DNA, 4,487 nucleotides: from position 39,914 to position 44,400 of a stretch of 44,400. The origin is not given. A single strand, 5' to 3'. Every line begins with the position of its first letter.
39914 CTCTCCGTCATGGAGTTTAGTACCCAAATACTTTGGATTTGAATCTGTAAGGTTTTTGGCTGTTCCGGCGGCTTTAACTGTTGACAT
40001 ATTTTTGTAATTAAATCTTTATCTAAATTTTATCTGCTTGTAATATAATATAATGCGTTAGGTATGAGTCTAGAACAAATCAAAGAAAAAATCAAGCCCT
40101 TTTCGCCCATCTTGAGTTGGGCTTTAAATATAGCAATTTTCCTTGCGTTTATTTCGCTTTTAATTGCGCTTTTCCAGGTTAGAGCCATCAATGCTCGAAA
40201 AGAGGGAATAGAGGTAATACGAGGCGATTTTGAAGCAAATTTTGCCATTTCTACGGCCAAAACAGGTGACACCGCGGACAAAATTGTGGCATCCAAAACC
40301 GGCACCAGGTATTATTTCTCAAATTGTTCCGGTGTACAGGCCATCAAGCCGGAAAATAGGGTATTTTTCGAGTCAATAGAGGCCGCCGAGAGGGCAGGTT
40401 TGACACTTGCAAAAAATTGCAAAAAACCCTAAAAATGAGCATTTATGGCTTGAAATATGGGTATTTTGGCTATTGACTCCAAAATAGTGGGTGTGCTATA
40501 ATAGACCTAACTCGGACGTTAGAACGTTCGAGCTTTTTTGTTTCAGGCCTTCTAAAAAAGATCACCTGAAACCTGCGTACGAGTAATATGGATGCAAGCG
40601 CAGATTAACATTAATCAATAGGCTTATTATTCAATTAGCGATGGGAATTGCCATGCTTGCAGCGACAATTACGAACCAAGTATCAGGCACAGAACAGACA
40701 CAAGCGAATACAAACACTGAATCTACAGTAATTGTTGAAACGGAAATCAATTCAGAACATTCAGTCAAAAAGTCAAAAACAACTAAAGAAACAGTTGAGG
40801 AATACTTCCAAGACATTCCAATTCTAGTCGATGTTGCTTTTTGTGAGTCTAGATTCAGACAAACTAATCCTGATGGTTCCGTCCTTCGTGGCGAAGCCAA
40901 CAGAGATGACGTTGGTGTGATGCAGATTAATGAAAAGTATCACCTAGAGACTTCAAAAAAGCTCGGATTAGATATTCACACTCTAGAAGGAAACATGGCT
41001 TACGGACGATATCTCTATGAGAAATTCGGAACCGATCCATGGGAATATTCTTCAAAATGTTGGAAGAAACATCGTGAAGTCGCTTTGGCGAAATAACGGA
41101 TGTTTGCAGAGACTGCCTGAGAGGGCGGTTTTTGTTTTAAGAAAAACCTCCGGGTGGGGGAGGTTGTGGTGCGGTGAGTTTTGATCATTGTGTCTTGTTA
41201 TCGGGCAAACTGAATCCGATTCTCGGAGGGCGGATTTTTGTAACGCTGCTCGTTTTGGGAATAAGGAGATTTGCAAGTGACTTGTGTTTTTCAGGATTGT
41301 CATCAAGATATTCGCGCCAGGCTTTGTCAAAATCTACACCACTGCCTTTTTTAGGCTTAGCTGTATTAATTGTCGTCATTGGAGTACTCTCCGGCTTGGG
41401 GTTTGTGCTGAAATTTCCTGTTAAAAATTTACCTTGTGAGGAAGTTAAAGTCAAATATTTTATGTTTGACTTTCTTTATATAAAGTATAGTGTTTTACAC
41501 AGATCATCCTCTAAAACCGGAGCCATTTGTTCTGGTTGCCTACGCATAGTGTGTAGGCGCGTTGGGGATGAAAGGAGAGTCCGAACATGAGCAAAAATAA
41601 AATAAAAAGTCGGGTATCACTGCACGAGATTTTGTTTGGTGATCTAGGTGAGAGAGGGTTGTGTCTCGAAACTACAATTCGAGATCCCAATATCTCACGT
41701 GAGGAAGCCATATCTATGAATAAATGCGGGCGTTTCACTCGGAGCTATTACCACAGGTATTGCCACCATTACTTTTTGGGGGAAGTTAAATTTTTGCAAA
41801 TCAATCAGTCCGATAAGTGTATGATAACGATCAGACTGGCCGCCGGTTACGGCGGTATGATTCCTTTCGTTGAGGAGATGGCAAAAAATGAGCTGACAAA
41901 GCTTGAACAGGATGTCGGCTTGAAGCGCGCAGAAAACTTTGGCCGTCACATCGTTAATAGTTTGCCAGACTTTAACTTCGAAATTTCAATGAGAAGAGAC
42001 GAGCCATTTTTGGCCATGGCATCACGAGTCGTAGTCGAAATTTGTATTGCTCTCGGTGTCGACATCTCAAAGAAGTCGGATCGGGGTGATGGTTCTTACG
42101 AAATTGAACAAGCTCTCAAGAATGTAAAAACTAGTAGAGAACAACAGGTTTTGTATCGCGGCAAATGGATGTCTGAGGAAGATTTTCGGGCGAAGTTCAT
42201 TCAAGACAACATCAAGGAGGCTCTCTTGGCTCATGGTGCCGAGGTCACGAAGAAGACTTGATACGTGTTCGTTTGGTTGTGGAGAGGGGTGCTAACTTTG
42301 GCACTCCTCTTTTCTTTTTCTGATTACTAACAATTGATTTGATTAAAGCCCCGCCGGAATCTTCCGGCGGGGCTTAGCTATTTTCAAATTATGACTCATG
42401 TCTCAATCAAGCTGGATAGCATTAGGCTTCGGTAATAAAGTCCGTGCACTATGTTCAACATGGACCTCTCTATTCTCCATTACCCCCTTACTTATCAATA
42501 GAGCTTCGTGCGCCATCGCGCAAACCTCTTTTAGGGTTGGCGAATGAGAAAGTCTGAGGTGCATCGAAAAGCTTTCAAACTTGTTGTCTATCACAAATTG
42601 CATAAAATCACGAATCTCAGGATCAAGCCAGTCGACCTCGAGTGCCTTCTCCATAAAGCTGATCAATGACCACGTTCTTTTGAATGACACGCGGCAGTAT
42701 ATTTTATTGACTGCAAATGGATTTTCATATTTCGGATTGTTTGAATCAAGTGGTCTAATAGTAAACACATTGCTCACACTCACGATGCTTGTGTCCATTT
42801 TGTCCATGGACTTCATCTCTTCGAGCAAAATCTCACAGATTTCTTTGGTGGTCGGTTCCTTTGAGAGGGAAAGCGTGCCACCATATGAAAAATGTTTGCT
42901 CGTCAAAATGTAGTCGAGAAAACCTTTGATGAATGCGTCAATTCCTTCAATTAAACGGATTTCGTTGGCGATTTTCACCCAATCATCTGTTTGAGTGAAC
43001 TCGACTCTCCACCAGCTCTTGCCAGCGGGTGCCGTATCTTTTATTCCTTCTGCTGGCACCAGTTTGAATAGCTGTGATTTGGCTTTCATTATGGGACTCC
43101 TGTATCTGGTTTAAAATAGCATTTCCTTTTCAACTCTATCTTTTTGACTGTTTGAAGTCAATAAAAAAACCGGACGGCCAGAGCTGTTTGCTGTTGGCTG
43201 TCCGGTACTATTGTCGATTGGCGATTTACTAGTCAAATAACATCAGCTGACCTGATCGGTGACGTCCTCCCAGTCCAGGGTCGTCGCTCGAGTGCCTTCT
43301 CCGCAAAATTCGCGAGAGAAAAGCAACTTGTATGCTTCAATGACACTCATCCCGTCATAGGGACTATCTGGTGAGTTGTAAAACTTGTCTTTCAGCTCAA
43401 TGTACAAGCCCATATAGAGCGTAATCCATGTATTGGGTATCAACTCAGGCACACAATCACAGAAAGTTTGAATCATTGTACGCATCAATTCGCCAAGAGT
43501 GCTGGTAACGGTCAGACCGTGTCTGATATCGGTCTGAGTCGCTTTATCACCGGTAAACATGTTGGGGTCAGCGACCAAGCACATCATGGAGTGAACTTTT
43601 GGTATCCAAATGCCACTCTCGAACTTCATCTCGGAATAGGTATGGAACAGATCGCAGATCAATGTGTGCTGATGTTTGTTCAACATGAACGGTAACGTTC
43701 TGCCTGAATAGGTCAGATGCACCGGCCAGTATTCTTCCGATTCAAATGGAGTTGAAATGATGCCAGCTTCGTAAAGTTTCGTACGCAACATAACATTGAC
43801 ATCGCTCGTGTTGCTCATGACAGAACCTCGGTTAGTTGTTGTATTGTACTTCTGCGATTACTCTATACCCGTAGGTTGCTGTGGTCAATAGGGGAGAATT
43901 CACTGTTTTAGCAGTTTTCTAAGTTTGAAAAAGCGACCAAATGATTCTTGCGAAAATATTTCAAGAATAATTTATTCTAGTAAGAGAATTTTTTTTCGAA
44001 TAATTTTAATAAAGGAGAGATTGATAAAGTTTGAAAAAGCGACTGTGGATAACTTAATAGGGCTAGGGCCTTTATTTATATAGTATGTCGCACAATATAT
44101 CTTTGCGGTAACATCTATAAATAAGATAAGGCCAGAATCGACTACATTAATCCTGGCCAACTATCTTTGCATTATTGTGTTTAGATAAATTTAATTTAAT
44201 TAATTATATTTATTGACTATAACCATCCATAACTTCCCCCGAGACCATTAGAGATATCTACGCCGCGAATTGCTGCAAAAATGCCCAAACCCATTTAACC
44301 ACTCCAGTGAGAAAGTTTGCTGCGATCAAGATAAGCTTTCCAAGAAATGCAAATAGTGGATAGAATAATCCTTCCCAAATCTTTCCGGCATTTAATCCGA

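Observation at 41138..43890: Four-gene orphan islet of independently transcribed genes with no recognisable domains: candidate uncharacterised system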

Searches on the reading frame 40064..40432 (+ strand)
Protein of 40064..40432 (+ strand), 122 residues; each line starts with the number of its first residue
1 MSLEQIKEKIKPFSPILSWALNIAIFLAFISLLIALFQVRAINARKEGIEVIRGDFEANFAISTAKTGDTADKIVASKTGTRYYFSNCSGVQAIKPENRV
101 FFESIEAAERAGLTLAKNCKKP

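Call 4: search_protein_families(library=pfam, proteins=[window:40064-40432:+], max_evalue=1)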
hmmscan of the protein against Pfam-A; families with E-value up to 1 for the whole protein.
window:40064-40432:+ (122 aa): 1 family
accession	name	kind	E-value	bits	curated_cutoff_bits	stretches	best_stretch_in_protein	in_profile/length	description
PF02805.21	Ada_Zn_binding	-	0.00084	19.7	23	1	74-120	18-63/65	Metal binding domain of Ada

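Call 6: search_protein_families(library=phrogs, proteins=[window:40064-40432:+], max_evalue=0.1)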
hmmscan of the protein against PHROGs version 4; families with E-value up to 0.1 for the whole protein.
window:40064-40432:+ (122 aa): 1 family
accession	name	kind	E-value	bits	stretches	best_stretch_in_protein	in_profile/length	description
phrog_14698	-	unknown function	0.091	13.9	1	11-50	31-70/264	-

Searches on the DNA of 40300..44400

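Call 25: search_rna_families(source=window, start=40300, end=44400, threshold=evalue, max_evalue=1)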
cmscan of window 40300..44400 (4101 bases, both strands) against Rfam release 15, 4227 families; matches with E-value up to 1: 5.
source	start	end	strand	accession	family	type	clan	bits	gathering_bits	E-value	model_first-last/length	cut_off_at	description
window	42264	42384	+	RF01772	rnk_pseudo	Cis-reg; leader;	-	25.6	55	0.27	1-108/108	no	Pseudomonas rnk leader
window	42332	42412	-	RF00236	ctRNA_pGA1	Gene; antisense;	-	22.6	45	0.26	1-79/79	no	ctRNA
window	42344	42419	-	RF02552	RcsR1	Gene; sRNA;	-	21.2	60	0.45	1-96/96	no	RcsR1 sRNA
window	42192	42384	+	RF02079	STnc180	Gene; sRNA;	-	20.7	50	0.68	1-208/208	no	Enterobacterial sRNA STnc180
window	40786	40925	+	RF02193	TCL6_3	Gene; lncRNA;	-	18.9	40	0.79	1-139/139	no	T-cell leukemia/lymphoma 6 conserved region 3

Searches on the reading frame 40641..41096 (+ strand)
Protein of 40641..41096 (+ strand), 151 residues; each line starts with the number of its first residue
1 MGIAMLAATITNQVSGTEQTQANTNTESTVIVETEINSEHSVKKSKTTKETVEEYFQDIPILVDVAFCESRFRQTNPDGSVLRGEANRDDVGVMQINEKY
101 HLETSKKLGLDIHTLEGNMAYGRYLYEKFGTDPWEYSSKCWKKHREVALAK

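Call 4: search_protein_families(library=pfam, proteins=[window:40641-41096:+], max_evalue=1)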
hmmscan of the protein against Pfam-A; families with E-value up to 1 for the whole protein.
window:40641-41096:+ (151 aa): 3 families
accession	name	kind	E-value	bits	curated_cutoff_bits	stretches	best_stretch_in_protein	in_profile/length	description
PF18896.5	SLT_3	-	0.042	14.8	27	1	57-105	12-58/89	Lysozyme like domain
PF08838.16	DUF1811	-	0.068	13.9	27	1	93-125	53-85/100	Protein of unknown function (DUF1811)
PF14023.12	Bestrophin-like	-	0.3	11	32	1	5-58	44-98/232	Bestrophin-like domain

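Call 6: search_protein_families(library=phrogs, proteins=[window:40641-41096:+], max_evalue=0.1)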
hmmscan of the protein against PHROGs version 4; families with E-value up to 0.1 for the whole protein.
window:40641-41096:+ (151 aa): 3 families
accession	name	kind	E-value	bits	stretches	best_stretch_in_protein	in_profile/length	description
phrog_10542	-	DNA, RNA and nucleotide metabolism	0.02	14.3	1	11-71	9-70/664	replication protein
phrog_19349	-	unknown function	0.048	14.4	1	16-111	37-130/204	-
phrog_31283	-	unknown function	0.096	13.4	0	10-105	49-145/207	-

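Call 36: find_related_loci(query=A4, collection=genome_contigs, flank=10000)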
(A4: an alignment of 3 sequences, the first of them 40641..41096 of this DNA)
Query A4 (151 aa) in genome_contigs; peptide patterns used: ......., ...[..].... (x = any residue, [..] = any of these).
227 stretches matched a pattern; 98 encode a relative of the query (tblastn E <= 1e-3); the best 80 are kept; 80 distinct loci.
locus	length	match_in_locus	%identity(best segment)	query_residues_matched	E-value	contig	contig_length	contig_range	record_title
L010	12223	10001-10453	88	1-151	1e-84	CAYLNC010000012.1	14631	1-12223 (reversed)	MAG TPA_asm: uncultured Candidatus Saccharibacteria bacterium isolate SRP135725_co1_425 genome assembly, contig: NODE_54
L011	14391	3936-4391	59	1-149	1e-52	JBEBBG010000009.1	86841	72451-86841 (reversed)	MAG: Candidatus Parcubacteria bacterium isolate arikareeriver_2019_sw_WHONDRS-S19S_0023_B_bin.8 scaffold_867680, whole g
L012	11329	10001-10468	51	1-151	8e-52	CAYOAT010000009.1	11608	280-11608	MAG TPA_asm: uncultured Candidatus Saccharibacteria bacterium isolate binchicken_co113_255 genome assembly, contig: NODE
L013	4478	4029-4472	53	1-150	3e-51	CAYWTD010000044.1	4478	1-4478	MAG TPA_asm: uncultured Candidatus Saccharibacteria bacterium isolate binchicken_co59_4 genome assembly, contig: NODE_48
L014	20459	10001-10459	55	1-149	5e-51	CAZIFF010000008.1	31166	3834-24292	MAG TPA_asm: uncultured Candidatus Saccharibacteria bacterium isolate SRP286056_co1_522 genome assembly, contig: NODE_16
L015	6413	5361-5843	56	1-149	1e-50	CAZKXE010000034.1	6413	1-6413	MAG TPA_asm: uncultured Candidatus Saccharibacteria bacterium isolate SRP118108_co5_46 genome assembly, contig: NODE_155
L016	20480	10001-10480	53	1-149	3e-50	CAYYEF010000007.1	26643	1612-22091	MAG TPA_asm: uncultured Candidatus Saccharibacteria bacterium isolate SRP220891_co5_64 genome assembly, contig: NODE_101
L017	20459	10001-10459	56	1-149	3e-50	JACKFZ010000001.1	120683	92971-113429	MAG: Candidatus Nomurabacteria bacterium isolate HK-STAS-PATE-18 HK-STAS-PATE-18_1, whole genome shotgun sequence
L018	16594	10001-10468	53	1-149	2e-49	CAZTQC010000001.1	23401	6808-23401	MAG TPA_asm: uncultured Candidatus Saccharibacteria bacterium isolate binchicken_co59_837 genome assembly, contig: NODE_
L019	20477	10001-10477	53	1-150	6e-49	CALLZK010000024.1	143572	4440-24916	MAG TPA_asm: uncultured bacterium isolate SRR2107179_bin.3_CONCOCT_v1.1_MAG genome assembly, contig: ERZ794932.65, whole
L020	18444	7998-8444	57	1-149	3e-49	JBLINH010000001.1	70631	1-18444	MAG: Candidatus Paceibacteria bacterium isolate 3300053785_231 Ga0535658_0000391, whole genome shotgun sequence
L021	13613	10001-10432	54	3-147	3e-48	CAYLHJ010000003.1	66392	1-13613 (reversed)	MAG TPA_asm: uncultured Candidatus Saccharibacteria bacterium isolate SRP287051_co2_172 genome assembly, contig: NODE_96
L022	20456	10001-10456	48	1-149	2e-47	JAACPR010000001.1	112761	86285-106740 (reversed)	MAG: Candidatus Parcubacteria bacterium isolate CG_2015-02_34_13 CG_2015-02_curated_scaffold_64, whole genome shotgun se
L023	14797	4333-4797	52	1-150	6e-47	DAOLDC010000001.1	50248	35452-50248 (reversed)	MAG TPA_asm: Candidatus Paceibacterota bacterium isolate AMR_MDS_0144 NODE_152_length_50248_cov_8.772458, whole genome s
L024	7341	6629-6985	61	32-148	2e-45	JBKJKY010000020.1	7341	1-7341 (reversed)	MAG: Parcubacteria group bacterium isolate ant_bin.260 k117_4124293, whole genome shotgun sequence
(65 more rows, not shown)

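Call 97: search_protein_families(library=pfam, alignment_id=A12, max_evalue=0.00001)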
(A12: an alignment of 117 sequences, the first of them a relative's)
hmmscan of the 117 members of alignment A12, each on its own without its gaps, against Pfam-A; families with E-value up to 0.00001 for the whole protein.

A. member 1, L016:10611-11015:- (134 aa): 0 families

B. families by the number of members that match (of 117 scanned): 56 families (the first 25 are shown)
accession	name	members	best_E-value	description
PF08245.18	Mur_ligase_M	4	9.9e-34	Mur ligase middle domain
PF02875.26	Mur_ligase_C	4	5.4e-28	Mur ligase, glutamate ligase domain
PF00733.27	Asn_synthase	3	9.6e-100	Asparagine synthase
PF13537.11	GATase_7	3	1.4e-45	Glutamine amidotransferase domain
PF13522.11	GATase_6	3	1.9e-40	Glutamine amidotransferase domain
PF03486.20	HI0933_like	2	2.1e-74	HI0933-like protein Rossmann domain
PF01168.26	Ala_racemase_N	2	6.6e-44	Alanine racemase, N-terminal domain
PF00817.25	IMS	2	7.1e-42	impB/mucB/samB family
PF02388.22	FemAB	2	3e-30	FemAB family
PF22780.1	HI0933_like_1st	2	4.3e-30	HI0933-like protein barrel and H2TH domain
PF00842.27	Ala_racemase_C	2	7.9e-28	Alanine racemase, C-terminal domain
PF01872.23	RibD_C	2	6.6e-22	RibD C-terminal domain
PF07866.17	DUF1653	2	1.4e-13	Protein of unknown function (DUF1653)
PF09335.16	VTT_dom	2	3.2e-13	VTT domain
PF11799.13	IMS_C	2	5.3e-13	impB/mucB/samB family C-terminal domain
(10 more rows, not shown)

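Call 98: search_protein_families(library=padloc, alignment_id=A12, max_evalue=0.00001)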
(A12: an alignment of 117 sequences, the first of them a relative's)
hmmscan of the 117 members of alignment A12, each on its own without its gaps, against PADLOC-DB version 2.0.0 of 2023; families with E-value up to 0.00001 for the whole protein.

A. member 1, L016:10611-11015:- (134 aa): 0 families

B. families by the number of members that match (of 117 scanned): 14 families
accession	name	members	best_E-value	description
PDLC02905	pVip-kinase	1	6.4e-33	Viperin-kinase fusion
PDLC05064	PDC-S68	1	6.4e-20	-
PDLC01148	RecD_like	1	1.5e-19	RecD/Tra ATPase fused to N-terminal HHH domain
PDLC04135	mad3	1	2.6e-19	mads_3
PDLC05065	PDC-S68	1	8e-18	-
PDLC01734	typeIV_RecD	1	1.9e-16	RecD_0_IVD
PDLC04475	PDC-M16A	1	2.9e-16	-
PDLC04476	PDC-M16A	1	1.3e-14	-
PDLC02911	VakA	1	1.5e-11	-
PDLC05066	PDC-S68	1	2e-11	-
PDLC04134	mad2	1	2.9e-09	mads_2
PDLC05035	PDC-S53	1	3.8e-07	-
PDLC04472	PDC-M16A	1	1.8e-06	-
PDLC04474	PDC-M16A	1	5.8e-06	-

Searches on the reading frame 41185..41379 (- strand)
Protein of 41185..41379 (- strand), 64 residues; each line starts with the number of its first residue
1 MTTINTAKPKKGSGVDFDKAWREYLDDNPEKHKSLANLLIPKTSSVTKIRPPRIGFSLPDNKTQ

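Call 4: search_protein_families(library=pfam, proteins=[window:41185-41379:-], max_evalue=1)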
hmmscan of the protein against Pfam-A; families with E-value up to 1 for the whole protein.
window:41185-41379:- (64 aa): 1 family
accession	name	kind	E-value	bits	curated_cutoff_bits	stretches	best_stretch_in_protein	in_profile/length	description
PF16525.10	MHB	-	0.074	13.7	27.4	1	18-43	45-70/77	Haemophore, haem-binding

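Call 6: search_protein_families(library=phrogs, proteins=[window:41185-41379:-], max_evalue=0.1)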
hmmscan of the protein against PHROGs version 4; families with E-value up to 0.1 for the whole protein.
window:41185-41379:- (64 aa): 0 families

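Call 7: search_protein_families(library=padloc, proteins=[window:41185-41379:-], max_evalue=0.1)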
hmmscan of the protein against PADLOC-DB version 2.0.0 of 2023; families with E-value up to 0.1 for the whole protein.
window:41185-41379:- (64 aa): 0 families

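Call 8: search_protein_families(library=ncbifam, proteins=[window:41185-41379:-], max_evalue=0.1)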
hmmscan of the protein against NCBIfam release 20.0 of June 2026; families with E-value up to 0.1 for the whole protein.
window:41185-41379:- (64 aa): 0 families
